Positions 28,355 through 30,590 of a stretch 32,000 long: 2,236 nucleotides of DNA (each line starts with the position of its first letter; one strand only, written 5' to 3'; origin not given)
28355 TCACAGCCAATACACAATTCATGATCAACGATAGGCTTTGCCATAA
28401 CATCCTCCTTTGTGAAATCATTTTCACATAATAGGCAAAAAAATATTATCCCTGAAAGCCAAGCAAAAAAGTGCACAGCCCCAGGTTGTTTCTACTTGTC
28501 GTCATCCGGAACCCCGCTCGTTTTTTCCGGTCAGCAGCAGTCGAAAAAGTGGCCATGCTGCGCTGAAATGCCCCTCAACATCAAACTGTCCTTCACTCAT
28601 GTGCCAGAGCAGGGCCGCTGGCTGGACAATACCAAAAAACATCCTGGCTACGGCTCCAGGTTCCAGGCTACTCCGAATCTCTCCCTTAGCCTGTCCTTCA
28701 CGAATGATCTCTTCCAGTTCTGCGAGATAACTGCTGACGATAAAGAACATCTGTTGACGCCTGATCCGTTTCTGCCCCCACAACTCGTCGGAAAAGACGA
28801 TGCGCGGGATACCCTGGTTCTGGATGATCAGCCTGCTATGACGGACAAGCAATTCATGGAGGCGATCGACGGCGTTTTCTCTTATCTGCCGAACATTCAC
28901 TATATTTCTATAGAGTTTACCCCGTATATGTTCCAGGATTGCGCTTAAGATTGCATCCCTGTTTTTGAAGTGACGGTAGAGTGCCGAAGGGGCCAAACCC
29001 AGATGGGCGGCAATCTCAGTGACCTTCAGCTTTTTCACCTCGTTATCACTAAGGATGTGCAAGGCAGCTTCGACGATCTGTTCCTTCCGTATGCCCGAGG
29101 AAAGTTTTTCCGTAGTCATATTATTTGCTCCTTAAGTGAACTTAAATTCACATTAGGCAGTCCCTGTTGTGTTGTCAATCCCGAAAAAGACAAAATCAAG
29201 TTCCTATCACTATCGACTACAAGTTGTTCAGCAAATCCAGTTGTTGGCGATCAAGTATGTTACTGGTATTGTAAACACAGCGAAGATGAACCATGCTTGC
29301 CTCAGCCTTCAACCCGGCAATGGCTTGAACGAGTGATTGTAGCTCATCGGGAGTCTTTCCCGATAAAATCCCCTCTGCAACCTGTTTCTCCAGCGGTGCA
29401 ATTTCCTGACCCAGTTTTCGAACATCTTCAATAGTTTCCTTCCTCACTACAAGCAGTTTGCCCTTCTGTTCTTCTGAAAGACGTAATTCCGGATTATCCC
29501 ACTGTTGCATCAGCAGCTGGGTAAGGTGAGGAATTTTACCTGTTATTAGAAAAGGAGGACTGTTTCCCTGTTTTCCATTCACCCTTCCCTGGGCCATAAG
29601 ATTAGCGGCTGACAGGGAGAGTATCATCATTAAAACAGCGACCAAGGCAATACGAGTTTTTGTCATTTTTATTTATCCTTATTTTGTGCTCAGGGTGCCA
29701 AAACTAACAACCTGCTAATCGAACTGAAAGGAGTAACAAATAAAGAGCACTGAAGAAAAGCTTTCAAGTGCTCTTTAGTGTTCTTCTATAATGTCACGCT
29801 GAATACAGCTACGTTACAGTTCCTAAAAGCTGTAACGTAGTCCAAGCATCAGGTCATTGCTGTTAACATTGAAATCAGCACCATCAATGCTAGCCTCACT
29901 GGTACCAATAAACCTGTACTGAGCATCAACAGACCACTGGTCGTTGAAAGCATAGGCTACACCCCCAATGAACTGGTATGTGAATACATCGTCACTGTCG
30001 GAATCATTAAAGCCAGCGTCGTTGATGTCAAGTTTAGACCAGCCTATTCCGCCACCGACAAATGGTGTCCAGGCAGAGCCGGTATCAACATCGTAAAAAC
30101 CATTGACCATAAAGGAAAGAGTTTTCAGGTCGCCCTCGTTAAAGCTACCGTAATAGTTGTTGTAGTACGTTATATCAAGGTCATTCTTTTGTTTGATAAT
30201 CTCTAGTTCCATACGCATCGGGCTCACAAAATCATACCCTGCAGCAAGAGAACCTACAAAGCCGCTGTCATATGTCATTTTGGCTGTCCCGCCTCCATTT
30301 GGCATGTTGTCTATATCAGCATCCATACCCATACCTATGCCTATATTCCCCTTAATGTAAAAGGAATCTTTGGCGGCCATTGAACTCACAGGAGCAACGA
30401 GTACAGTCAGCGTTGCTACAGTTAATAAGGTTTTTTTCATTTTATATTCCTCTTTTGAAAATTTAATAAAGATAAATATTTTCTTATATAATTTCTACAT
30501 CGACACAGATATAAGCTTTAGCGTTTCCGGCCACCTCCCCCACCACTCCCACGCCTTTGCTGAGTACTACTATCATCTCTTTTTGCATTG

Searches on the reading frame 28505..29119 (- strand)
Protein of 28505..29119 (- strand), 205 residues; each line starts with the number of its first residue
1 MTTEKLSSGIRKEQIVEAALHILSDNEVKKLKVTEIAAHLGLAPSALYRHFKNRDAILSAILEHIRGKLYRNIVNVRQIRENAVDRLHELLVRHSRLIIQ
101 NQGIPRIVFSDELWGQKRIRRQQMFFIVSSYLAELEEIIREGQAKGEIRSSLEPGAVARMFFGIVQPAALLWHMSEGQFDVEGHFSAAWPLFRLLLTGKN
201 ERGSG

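Call 64: search_protein_families(library=pfam, proteins=[window:28505-29119:-], max_evalue=0.001)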
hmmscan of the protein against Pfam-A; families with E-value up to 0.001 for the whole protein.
window:28505-29119:- (205 aa): 6 families
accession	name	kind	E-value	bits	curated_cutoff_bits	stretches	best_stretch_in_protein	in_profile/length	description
PF08359.16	TetR_C_4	-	2e-11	44.6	21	1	78-184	17-122/133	YsiA-like protein, C-terminal region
PF00440.29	TetR_N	-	2.4e-09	37.2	24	1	15-61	1-47/47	Bacterial regulatory proteins, tetR family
PF17932.6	TetR_C_24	-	9.1e-07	29.6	26.4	1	82-182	3-100/114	Tetracyclin repressor-like, C-terminal domain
PF01022.26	HTH_5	-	2.4e-05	24.6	22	1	20-52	8-37/47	Bacterial regulatory protein, arsR family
PF16925.10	TetR_C_13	-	0.00045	21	27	1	121-170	42-91/109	Tetracyclin repressor-like, C-terminal domain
PF17938.6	TetR_C_29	-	0.00068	20.2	26.2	0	86-158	4-77/119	Tetracyclin repressor-like, C-terminal domain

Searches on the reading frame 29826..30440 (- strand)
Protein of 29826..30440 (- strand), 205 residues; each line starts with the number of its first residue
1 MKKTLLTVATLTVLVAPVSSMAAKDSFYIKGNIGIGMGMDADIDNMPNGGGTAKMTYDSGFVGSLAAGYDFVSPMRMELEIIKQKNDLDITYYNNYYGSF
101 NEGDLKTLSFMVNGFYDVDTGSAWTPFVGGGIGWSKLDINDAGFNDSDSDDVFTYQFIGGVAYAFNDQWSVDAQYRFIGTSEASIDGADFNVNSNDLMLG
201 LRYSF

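Call 64: search_protein_families(library=pfam, proteins=[window:29826-30440:-], max_evalue=0.001)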
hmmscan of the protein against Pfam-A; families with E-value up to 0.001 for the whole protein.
window:29826-30440:- (205 aa): 4 families
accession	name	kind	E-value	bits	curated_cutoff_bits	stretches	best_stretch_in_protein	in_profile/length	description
PF13505.12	OMP_b-brl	-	1.3e-19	71.5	28.7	1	10-205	3-175/175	Outer membrane protein beta-barrel domain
PF02462.21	Opacity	-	6.5e-09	36.4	21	1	89-205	13-126/126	Opacity family porin protein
PF01617.23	Surface_Ag_2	-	5.5e-05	23.2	22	1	92-174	120-197/247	Surface antigen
PF09411.16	PagL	-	0.00017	22.2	23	1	90-202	26-136/136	Lipid A 3-O-deacylase (PagL)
